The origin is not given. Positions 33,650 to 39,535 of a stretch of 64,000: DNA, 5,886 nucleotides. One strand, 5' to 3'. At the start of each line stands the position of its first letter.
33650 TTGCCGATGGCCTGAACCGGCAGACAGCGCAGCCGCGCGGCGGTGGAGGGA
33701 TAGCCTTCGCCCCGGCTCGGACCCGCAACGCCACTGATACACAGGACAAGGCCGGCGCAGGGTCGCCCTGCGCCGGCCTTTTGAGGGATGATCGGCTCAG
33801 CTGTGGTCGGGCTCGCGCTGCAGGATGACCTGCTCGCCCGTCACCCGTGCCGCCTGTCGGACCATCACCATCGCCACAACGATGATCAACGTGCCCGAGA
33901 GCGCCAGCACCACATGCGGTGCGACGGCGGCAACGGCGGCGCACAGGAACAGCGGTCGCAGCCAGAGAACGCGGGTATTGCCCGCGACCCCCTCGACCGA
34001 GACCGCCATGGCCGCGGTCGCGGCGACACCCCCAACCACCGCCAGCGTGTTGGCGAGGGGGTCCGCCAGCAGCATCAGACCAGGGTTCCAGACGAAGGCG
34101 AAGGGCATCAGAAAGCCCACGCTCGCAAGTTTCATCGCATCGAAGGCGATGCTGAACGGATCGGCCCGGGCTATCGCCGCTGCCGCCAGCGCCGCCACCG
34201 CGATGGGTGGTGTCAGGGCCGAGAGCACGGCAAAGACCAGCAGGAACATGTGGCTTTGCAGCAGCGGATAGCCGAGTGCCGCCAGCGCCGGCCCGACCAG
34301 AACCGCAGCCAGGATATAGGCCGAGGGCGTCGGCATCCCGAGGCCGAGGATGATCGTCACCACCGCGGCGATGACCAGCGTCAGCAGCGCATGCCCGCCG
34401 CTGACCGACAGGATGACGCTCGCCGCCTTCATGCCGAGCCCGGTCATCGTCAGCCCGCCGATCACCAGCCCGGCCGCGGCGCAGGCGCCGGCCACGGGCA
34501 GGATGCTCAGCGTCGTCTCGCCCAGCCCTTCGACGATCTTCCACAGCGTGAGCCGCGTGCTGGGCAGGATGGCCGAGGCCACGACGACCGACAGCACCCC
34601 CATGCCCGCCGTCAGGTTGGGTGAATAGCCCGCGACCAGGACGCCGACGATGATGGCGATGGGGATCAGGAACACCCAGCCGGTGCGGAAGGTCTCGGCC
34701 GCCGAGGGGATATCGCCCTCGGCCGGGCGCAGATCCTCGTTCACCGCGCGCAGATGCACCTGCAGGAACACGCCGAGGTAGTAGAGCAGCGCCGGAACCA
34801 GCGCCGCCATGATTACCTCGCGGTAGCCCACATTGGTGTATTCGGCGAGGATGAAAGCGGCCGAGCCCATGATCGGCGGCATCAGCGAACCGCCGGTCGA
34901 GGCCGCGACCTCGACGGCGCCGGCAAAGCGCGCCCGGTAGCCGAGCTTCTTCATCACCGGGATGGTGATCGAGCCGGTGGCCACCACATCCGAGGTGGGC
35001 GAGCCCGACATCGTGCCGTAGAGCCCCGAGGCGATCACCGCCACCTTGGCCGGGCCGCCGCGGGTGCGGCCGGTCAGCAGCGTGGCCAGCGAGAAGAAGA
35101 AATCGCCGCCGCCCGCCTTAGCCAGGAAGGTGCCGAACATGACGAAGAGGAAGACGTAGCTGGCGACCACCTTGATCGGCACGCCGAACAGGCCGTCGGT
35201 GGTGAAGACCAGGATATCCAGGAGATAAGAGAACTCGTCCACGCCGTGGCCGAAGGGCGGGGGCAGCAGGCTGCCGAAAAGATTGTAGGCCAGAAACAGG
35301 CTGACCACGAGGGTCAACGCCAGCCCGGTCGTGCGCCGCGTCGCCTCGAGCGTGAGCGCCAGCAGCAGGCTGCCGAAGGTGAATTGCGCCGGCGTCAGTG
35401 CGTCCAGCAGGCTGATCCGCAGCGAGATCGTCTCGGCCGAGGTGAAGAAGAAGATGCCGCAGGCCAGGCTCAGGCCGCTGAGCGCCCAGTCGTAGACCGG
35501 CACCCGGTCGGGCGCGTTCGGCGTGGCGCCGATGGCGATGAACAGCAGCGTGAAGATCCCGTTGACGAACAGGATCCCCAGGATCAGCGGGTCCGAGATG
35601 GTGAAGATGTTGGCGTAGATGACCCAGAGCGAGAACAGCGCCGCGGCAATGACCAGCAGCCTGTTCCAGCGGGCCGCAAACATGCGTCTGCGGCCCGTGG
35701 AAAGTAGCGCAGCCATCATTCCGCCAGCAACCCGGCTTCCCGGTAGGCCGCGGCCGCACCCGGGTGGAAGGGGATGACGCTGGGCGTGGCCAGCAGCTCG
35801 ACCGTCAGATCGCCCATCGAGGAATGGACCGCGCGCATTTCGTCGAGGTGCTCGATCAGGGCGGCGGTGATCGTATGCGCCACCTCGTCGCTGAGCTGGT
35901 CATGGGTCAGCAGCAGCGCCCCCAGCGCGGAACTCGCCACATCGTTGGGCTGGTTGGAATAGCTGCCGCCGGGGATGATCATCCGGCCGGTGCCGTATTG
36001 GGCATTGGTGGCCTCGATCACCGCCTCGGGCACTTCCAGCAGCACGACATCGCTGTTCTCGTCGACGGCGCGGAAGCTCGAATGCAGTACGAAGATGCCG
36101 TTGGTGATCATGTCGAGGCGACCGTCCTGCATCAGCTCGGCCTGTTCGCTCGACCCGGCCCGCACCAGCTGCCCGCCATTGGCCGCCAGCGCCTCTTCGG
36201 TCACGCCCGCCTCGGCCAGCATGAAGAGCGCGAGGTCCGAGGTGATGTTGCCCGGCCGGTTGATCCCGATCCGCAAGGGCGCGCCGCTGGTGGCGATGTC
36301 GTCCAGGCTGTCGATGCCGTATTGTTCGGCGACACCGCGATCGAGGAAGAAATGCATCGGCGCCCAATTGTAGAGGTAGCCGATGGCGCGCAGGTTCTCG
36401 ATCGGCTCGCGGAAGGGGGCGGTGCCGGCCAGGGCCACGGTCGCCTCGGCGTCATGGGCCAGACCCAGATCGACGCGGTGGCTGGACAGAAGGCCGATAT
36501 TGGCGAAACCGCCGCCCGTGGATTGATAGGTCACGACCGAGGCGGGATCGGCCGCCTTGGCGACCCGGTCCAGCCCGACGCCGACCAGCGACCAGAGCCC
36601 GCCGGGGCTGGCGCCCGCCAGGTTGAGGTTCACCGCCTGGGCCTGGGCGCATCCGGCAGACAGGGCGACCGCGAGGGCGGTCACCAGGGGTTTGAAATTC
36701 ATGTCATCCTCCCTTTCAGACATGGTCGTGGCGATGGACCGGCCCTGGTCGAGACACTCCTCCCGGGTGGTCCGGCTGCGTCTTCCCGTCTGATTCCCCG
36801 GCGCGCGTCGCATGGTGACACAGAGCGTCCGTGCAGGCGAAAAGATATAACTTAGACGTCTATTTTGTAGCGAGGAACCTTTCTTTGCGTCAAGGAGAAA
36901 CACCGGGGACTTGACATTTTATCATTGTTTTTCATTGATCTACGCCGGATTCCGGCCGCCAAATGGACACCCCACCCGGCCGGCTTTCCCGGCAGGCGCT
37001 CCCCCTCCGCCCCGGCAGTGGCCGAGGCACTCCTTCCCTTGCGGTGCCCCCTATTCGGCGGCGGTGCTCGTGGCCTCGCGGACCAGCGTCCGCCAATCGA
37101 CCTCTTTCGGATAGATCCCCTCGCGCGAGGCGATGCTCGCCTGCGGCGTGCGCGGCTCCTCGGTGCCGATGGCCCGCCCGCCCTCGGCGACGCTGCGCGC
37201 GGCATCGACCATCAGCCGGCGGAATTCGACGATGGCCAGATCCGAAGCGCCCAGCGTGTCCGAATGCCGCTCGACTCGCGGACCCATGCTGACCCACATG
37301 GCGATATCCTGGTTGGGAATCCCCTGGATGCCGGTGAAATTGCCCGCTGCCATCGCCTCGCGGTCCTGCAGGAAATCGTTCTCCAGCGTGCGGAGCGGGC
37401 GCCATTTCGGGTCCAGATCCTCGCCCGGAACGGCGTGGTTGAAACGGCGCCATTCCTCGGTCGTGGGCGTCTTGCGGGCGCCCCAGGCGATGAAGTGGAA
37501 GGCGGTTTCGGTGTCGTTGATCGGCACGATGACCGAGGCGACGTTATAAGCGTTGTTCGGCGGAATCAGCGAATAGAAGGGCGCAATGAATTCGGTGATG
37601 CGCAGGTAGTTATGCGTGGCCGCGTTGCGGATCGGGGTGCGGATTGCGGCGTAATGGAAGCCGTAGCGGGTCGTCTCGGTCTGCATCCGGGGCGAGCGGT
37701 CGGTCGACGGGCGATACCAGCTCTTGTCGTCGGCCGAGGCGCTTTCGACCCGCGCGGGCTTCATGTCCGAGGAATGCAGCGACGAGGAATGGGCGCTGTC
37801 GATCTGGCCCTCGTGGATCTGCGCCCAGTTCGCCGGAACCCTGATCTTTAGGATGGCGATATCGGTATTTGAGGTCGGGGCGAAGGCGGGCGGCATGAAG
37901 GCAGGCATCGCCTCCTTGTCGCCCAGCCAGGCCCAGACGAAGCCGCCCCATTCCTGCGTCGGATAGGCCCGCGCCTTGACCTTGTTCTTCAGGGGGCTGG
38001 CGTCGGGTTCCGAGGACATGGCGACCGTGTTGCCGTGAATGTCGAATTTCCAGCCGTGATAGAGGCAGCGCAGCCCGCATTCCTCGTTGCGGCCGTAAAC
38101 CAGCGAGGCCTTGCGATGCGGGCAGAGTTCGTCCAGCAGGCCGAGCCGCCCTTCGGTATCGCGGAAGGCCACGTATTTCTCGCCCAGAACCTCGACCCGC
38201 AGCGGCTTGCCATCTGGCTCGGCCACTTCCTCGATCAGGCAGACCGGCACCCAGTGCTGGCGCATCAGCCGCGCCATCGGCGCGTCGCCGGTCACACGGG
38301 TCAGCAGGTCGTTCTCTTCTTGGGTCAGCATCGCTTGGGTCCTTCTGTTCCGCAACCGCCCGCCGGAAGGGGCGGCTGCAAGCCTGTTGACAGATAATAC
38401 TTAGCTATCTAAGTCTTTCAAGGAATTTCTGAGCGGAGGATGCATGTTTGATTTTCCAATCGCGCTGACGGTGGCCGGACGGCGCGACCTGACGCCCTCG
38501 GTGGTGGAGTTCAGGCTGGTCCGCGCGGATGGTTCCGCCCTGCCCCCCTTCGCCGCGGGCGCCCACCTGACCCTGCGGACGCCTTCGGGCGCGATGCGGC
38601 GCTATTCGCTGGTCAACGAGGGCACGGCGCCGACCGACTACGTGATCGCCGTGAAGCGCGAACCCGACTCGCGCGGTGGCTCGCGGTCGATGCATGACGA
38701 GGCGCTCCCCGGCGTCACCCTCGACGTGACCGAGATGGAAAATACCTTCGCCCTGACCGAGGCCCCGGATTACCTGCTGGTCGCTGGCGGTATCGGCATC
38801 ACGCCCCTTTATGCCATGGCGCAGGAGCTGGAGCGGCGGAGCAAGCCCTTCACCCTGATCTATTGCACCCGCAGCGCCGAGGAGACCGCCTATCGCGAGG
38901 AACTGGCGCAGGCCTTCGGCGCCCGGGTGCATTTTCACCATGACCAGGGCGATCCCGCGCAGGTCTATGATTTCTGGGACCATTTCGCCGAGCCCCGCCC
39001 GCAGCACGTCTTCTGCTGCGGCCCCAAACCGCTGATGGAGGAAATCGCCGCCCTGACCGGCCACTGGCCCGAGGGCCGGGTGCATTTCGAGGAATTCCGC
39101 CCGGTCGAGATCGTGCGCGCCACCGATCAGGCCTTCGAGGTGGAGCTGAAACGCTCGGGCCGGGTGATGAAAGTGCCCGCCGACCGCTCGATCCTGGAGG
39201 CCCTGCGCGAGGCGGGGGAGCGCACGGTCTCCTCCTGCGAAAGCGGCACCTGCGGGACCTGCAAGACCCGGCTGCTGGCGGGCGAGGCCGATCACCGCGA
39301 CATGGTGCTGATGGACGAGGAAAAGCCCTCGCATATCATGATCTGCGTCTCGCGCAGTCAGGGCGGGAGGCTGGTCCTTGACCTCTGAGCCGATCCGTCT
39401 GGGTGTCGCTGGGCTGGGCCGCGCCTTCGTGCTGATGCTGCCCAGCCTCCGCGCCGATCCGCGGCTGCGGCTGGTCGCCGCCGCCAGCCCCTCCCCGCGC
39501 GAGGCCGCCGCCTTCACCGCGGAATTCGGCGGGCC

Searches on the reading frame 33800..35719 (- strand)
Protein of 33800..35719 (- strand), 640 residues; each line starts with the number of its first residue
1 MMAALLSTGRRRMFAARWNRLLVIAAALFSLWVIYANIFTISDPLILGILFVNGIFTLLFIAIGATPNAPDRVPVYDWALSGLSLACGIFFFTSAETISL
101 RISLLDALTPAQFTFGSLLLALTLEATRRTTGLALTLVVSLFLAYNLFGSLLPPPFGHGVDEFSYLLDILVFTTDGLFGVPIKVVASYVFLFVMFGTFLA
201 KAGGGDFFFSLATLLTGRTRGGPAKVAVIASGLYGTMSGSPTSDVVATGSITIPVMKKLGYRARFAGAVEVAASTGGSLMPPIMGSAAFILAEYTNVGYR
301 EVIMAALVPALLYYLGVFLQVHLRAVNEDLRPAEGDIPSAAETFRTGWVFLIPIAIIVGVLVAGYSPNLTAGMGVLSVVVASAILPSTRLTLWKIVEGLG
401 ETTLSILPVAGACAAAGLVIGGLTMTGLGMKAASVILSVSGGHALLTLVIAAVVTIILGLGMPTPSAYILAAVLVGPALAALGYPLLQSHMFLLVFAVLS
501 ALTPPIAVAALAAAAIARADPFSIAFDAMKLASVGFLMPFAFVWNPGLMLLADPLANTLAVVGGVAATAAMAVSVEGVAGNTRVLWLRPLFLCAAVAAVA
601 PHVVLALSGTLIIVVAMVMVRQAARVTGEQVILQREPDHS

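Call 7: search_protein_families(library=pfam, proteins=[window:33800-35719:-])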
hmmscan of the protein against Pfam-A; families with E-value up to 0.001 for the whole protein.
window:33800-35719:- (640 aa): 1 family
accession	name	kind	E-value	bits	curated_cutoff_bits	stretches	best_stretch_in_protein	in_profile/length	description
PF06808.19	DctM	-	1.4e-79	268.3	23.8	1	120-551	3-407/413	Tripartite ATP-independent periplasmic transporter, DctM component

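Call 9: search_protein_families(library=ncbifam, proteins=[window:33800-35719:-], max_evalue=0.00001)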
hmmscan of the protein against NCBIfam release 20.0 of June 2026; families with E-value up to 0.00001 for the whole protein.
window:33800-35719:- (640 aa): 3 families
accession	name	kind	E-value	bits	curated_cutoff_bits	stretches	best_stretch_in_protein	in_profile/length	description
TIGR02123.1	TRAP_fused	subfamily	8.5e-167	556.5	320.65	1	19-625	2-613/615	TRAP transporter fused permease subunit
TIGR00786.1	dctM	subfamily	9.5e-24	83.9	268.45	1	191-519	45-371/405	TRAP transporter large permease subunit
NF011634.1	PRK15060.1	equivalog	4.2e-08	32.6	800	1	190-510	60-378/425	2,3-diketo-L-gulonate TRAP transporter large permease YiaN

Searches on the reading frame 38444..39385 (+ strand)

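Call 71: search_protein_families(library=ncbifam, proteins=[window:38444-39385:+], max_evalue=1e-10)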
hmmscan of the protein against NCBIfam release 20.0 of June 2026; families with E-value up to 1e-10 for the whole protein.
window:38444-39385:+ (314 aa): 7 families
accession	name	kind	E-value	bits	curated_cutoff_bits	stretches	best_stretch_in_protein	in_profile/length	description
TIGR02160.1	PA_CoA_Oxy5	hypoth_equivalog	1.1e-22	80.4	420.8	1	8-313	4-350/352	1,2-phenylacetyl-CoA epoxidase subunit PaaE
NF007964.0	PRK10684.1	equivalog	3.2e-22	78.9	383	1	187-307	204-328/333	NADH oxidoreductase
NF009805.0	PRK13289.1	equivalog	2.3e-21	76.2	432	1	15-222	164-396/399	NO-inducible flavohemoprotein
NF058606.1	GlBtMonoRdsGbcB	equivalog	1.3e-17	63.8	500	0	50-156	60-169/362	glycine betaine monooxygenase reductase subunit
NF045803.1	MethMoxFADbindMmoC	equivalog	1.2e-12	47.3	500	0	29-155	133-263/343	aromatic/alkene monooxygenase hydroxylase FAD-binding subunit MmoC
NF040810.1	BenC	equivalog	2e-11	43.6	430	0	10-164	109-264/333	benzoate 1,2-dioxygenase electron transfer component BenC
NF000796.0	PRK00054.1-1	equivalog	8.2e-11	41.6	224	0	102-204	86-188/254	dihydroorotate dehydrogenase electron transfer subunit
